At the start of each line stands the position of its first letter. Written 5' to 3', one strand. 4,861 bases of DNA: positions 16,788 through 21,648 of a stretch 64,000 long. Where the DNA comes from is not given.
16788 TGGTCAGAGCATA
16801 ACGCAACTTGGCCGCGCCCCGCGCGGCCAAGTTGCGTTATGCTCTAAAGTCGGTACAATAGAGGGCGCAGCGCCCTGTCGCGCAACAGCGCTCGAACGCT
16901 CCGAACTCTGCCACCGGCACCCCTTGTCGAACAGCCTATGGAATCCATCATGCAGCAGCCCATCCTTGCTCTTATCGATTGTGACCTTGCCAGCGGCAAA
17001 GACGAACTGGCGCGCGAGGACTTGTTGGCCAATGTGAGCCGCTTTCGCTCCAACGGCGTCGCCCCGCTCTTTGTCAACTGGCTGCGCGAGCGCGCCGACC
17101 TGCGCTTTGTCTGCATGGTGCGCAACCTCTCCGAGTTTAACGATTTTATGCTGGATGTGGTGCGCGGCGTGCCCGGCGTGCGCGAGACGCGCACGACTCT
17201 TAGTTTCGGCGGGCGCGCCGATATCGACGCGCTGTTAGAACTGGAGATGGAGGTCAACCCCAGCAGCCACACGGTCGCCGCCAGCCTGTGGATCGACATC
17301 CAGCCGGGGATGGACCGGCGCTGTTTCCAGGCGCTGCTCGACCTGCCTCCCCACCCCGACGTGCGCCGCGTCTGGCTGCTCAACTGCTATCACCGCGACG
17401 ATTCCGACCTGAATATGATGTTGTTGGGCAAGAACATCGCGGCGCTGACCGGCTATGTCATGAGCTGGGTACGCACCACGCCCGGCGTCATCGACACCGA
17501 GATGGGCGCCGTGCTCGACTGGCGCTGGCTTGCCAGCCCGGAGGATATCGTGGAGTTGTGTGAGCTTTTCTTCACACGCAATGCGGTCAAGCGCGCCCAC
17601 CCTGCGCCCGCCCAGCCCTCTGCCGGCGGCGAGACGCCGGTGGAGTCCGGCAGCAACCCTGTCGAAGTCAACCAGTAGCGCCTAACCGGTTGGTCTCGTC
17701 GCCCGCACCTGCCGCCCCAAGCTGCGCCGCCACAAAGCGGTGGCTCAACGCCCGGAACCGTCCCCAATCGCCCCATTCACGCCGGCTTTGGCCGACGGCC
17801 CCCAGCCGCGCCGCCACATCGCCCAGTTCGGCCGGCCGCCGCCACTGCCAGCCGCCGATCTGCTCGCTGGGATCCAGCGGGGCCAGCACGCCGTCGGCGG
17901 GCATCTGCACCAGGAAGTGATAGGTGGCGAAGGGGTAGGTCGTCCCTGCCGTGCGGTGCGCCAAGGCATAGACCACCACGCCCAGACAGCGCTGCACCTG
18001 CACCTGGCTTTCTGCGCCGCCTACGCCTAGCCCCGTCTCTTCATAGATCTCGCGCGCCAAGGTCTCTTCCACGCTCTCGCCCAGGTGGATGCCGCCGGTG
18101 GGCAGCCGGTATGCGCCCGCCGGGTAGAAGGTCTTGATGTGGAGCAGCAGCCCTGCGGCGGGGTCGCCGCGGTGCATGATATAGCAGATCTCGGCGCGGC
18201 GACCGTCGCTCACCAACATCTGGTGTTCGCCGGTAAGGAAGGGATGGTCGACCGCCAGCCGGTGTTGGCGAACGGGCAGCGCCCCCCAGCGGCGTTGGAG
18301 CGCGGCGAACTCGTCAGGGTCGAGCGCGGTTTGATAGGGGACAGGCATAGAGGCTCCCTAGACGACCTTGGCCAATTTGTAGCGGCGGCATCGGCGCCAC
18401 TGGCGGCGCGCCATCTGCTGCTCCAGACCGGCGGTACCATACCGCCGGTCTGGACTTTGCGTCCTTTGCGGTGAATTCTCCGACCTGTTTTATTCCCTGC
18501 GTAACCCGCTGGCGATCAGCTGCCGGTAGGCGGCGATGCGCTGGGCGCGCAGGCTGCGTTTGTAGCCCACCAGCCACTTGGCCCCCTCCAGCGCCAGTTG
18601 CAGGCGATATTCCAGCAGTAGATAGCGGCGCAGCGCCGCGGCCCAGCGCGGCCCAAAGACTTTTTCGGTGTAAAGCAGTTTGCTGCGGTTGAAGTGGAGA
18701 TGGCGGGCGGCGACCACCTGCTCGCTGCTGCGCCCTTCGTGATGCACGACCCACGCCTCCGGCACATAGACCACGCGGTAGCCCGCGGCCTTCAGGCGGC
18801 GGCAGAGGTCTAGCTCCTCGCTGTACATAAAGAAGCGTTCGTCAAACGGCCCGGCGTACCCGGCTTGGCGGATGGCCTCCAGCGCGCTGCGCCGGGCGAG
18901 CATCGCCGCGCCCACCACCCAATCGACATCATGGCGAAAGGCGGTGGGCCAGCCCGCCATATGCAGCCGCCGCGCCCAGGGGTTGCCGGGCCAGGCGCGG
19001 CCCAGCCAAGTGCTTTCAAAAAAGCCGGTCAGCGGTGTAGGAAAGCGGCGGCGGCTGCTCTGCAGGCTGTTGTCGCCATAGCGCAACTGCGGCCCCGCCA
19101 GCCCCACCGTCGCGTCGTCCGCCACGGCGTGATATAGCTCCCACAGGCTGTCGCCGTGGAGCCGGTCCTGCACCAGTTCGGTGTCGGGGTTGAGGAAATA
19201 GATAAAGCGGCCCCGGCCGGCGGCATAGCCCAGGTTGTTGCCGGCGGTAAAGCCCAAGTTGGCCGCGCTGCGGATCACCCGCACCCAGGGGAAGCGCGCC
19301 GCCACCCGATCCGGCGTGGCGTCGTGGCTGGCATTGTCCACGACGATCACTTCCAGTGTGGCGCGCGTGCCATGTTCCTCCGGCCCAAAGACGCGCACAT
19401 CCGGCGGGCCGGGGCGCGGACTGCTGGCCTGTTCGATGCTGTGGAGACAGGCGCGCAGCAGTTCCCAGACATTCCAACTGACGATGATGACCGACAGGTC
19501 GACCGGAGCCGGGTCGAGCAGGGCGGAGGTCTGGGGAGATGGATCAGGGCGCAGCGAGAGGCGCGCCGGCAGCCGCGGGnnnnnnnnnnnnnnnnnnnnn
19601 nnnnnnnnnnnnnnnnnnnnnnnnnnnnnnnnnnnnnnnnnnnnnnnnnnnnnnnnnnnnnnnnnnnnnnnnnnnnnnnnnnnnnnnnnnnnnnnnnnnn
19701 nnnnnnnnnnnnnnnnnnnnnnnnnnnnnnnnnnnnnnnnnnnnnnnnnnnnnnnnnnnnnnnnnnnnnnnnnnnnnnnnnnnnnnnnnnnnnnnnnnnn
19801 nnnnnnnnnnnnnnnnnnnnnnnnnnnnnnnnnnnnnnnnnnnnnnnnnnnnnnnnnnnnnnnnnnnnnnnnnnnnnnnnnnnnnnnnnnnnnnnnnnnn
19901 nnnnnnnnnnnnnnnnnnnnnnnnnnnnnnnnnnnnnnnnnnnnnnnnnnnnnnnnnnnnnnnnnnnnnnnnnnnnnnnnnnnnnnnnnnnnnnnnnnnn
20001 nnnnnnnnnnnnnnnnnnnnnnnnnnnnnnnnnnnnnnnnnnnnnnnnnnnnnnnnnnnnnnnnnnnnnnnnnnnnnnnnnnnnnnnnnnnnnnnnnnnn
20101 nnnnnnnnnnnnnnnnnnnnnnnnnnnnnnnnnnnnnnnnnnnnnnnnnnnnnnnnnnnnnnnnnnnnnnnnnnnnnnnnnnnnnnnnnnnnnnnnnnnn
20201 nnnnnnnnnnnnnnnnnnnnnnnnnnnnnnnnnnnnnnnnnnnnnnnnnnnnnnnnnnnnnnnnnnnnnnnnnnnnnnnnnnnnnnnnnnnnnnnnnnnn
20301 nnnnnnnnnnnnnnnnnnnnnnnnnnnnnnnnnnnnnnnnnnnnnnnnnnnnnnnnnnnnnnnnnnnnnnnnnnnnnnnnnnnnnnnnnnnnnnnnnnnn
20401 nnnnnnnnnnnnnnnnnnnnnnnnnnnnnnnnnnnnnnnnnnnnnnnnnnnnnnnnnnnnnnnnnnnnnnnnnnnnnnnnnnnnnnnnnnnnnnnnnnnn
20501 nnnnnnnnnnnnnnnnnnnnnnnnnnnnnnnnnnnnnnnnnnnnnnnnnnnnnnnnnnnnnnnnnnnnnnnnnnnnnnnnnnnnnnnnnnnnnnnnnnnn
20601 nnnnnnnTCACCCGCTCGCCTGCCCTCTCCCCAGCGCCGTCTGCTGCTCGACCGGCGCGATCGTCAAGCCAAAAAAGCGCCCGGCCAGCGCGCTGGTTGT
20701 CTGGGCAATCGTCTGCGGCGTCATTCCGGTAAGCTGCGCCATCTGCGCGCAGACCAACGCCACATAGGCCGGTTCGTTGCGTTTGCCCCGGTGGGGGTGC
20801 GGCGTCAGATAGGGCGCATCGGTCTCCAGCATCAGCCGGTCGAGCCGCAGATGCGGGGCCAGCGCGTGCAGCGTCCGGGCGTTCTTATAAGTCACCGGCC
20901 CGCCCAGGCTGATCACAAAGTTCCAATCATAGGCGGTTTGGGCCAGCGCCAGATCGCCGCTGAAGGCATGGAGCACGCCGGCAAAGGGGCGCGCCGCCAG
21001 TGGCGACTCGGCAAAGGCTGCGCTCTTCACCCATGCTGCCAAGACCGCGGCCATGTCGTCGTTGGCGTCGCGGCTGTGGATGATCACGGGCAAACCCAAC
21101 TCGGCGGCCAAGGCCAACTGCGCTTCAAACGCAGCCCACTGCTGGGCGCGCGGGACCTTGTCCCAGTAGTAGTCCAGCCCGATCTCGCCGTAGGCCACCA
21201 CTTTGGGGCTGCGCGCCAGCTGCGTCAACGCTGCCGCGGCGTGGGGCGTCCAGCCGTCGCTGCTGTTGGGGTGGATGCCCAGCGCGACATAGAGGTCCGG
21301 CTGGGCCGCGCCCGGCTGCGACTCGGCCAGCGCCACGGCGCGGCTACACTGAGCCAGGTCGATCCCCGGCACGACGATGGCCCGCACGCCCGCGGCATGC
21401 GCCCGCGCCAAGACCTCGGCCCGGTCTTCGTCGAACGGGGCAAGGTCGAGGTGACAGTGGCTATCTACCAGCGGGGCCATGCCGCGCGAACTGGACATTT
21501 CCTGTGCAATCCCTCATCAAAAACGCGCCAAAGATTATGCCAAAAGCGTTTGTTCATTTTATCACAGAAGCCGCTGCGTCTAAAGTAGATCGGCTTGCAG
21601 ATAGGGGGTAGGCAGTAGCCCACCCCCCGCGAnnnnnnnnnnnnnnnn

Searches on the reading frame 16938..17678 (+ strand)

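Call 21: search_protein_families(library=pfam, proteins=[window:16938-17678:+], max_evalue=0.001)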
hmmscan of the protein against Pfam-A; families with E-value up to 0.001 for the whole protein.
window:16938-17678:+ (246 aa): 1 family
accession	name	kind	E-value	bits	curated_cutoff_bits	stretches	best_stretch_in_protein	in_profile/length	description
PF01037.27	AsnC_trans_reg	-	7.8e-05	22.9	25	1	54-89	35-70/73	Lrp/AsnC ligand binding domain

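Call 60: search_protein_families(library=ncbifam, proteins=[window:16938-17678:+], max_evalue=0.00001)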
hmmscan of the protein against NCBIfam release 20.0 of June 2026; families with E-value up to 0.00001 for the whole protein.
window:16938-17678:+ (246 aa): 0 families

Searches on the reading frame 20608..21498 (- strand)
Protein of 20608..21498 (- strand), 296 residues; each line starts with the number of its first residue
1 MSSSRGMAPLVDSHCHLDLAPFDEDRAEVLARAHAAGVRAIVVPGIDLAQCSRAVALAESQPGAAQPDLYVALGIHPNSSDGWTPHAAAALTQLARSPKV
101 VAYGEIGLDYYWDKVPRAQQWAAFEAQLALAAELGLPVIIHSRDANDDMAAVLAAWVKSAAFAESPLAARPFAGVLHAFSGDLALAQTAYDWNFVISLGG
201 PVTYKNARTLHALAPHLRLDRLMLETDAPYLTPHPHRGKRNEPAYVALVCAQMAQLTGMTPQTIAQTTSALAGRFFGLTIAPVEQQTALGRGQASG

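Call 21: search_protein_families(library=pfam, proteins=[window:20608-21498:-], max_evalue=0.001)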
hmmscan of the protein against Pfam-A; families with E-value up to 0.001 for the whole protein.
window:20608-21498:- (296 aa): 1 family
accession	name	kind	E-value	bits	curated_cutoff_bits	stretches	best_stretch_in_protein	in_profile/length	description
PF01026.27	TatD_DNase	-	8.6e-76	255.1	27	1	11-277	1-253/253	TatD related DNase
